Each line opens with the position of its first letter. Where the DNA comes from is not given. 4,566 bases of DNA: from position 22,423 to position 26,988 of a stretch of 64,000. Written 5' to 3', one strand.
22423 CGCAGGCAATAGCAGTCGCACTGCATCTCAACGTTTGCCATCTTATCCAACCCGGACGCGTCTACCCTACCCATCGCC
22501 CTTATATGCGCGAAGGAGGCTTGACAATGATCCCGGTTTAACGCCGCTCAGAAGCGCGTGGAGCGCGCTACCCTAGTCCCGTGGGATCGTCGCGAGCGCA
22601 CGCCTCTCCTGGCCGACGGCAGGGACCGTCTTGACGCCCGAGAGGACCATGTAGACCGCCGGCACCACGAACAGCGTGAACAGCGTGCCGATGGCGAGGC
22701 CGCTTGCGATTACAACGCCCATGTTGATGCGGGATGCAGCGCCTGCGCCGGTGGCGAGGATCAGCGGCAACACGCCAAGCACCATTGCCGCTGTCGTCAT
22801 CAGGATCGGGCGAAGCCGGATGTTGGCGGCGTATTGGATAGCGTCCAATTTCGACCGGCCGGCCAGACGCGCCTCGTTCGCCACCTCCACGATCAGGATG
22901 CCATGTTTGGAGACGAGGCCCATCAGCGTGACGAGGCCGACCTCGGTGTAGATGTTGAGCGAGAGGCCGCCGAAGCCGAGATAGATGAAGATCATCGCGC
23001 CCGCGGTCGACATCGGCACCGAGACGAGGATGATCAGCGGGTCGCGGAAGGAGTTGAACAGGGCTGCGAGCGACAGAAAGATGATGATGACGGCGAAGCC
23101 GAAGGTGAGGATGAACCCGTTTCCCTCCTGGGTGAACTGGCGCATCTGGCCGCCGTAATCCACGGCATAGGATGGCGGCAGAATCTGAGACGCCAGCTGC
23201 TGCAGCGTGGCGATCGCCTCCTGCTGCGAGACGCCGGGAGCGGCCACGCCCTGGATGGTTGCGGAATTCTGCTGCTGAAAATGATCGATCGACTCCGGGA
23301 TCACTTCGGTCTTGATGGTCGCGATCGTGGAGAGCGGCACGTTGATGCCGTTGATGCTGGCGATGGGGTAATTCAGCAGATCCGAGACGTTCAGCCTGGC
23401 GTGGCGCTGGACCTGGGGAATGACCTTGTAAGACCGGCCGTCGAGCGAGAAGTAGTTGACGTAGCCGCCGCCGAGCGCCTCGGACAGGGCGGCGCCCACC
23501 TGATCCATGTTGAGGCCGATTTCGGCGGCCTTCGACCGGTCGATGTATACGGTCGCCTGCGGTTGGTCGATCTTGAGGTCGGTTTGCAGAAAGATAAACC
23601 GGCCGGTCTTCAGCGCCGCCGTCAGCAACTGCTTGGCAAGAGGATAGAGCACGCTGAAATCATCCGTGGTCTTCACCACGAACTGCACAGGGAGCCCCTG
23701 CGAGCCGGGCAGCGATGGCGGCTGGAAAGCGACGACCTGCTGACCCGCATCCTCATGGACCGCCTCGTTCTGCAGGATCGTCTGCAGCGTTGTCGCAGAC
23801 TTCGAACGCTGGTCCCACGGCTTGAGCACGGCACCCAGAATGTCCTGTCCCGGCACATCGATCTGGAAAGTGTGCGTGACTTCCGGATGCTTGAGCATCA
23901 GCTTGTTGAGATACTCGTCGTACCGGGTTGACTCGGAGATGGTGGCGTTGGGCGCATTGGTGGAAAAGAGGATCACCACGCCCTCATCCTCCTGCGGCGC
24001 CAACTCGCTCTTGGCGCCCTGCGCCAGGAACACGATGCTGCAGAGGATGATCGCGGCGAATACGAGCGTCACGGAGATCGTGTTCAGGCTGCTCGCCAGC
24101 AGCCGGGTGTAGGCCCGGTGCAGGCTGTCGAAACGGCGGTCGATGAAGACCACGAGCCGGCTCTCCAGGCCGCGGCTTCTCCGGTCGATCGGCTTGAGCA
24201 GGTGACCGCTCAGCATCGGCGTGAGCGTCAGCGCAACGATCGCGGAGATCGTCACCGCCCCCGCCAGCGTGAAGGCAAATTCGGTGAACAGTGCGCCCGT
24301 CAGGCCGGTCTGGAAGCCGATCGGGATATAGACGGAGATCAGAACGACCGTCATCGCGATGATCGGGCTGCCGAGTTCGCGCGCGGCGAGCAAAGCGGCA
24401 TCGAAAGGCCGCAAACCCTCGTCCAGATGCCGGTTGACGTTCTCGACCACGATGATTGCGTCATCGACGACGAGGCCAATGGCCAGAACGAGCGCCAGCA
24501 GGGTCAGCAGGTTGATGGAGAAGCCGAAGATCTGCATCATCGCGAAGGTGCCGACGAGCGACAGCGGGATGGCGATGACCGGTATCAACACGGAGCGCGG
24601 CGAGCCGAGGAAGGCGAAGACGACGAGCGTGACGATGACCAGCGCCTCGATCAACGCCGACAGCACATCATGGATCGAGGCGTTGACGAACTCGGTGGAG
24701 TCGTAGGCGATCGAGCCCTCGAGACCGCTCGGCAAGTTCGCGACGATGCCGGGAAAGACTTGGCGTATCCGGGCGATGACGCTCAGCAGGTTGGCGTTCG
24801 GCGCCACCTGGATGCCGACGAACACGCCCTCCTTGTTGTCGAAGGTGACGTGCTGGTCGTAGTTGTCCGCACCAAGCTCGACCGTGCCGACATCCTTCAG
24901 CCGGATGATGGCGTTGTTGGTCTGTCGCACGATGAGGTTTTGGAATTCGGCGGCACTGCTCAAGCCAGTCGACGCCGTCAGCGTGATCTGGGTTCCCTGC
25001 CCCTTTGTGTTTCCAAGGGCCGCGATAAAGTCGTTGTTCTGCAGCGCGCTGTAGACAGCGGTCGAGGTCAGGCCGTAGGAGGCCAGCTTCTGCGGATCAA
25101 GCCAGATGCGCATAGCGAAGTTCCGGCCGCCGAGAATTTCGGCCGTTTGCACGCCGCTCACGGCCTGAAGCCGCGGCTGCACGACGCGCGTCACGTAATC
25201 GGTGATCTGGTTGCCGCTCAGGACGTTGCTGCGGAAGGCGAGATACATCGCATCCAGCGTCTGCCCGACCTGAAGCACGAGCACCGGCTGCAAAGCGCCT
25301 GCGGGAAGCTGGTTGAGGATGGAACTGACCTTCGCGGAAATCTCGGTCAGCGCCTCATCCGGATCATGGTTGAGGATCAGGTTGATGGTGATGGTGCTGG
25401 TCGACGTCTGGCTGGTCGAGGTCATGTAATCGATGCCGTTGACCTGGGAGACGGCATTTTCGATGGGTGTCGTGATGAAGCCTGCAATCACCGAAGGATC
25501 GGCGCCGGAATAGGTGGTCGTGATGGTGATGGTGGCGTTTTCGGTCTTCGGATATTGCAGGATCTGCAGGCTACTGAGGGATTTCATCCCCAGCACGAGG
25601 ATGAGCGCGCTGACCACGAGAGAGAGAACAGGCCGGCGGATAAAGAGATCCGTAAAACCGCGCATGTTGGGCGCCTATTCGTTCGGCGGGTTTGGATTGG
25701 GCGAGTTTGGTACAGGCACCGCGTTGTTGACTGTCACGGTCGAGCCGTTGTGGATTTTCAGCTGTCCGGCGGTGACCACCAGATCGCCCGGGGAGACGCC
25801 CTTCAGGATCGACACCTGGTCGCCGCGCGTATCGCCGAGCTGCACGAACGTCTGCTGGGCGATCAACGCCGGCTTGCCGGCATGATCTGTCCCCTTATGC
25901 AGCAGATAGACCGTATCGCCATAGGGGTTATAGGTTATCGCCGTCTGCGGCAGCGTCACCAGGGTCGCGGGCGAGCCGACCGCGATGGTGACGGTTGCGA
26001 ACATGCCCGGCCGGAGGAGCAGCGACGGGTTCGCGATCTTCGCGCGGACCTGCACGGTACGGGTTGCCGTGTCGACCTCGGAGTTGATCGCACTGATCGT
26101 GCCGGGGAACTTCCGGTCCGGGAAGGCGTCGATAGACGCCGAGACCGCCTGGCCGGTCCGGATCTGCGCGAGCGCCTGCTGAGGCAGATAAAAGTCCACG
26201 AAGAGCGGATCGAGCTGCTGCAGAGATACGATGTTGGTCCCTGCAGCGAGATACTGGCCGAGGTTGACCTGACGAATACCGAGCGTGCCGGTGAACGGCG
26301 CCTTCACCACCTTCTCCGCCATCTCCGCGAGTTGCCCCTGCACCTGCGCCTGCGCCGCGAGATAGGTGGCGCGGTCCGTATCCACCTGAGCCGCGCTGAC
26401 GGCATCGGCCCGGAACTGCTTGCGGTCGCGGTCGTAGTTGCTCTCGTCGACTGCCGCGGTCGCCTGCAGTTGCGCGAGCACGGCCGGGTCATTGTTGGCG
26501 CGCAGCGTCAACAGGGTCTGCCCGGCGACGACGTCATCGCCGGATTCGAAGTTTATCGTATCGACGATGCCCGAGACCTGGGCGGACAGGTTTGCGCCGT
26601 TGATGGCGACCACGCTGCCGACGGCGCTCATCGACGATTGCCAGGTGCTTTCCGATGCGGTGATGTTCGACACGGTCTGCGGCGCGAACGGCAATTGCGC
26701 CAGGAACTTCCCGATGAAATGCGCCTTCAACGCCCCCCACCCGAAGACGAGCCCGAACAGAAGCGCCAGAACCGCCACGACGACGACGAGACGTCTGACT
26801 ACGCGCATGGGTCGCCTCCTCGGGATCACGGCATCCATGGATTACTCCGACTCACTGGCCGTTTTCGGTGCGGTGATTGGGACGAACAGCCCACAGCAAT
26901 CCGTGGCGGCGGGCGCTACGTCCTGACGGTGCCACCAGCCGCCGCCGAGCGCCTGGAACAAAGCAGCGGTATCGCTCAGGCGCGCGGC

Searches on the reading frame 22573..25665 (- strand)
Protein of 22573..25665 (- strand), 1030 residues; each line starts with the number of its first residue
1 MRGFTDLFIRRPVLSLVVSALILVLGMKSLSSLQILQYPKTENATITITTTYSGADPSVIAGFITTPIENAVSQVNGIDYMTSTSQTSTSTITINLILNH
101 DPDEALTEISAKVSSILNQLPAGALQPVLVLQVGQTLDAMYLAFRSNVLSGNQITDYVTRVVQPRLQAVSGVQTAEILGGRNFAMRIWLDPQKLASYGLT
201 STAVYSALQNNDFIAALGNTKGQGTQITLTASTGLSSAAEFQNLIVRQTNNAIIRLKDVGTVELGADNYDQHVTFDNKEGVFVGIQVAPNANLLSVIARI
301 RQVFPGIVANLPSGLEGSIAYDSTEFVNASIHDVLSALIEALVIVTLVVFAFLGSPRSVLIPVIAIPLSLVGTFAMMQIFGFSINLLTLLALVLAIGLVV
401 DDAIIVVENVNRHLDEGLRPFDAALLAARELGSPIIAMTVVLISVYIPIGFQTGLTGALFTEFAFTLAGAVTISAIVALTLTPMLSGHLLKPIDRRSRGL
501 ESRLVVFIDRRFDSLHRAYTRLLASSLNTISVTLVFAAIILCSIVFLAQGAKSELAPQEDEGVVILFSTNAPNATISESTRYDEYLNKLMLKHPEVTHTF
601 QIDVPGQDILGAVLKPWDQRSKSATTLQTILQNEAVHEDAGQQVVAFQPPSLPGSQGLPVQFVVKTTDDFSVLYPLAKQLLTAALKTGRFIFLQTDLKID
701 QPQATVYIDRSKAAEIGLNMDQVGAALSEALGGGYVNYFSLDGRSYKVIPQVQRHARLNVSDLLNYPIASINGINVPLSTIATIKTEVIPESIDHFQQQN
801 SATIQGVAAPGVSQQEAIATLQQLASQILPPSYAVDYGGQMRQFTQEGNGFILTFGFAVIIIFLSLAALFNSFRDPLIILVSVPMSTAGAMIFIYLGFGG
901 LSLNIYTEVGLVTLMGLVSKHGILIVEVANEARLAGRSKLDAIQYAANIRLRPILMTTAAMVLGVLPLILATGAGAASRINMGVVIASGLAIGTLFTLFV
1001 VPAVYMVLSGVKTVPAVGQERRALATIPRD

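Call 9: search_protein_families(library=pfam, proteins=[window:22573-25665:-], max_evalue=0.001)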
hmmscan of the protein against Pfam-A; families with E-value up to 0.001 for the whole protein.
window:22573-25665:- (1030 aa): 2 families
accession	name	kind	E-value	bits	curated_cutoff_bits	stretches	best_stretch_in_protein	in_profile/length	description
PF00873.25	ACR_tran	-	1e-257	858.1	28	1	5-1008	2-1020/1021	AcrB/AcrD/AcrF family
PF03176.21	MMPL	-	3.4e-12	46.4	20.5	2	325-485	136-298/333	MMPL family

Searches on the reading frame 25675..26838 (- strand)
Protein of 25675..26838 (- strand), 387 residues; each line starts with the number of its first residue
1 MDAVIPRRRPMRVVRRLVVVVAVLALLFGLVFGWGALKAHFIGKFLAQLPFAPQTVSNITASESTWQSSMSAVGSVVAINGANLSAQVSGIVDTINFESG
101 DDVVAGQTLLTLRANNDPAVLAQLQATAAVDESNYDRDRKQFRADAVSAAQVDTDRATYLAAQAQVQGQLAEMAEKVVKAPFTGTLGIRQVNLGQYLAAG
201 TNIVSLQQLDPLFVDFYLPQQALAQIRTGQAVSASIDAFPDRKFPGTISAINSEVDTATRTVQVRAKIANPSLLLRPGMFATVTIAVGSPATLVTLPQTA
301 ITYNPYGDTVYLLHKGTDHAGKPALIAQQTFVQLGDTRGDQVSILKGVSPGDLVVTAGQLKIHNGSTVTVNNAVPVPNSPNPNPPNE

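Call 9: search_protein_families(library=pfam, proteins=[window:25675-26838:-], max_evalue=0.001)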
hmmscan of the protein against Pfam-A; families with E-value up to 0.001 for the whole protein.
window:25675-26838:- (387 aa): 2 families
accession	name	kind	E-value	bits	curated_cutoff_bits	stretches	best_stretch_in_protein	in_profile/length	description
PF16576.10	HlyD_D23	-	6.1e-33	114.3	30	1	81-281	19-214/214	Barrel-sandwich domain of CusB or HlyD membrane-fusion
PF13437.12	HlyD_3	-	3.6e-22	79.5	22.2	1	177-278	1-106/106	HlyD family secretion protein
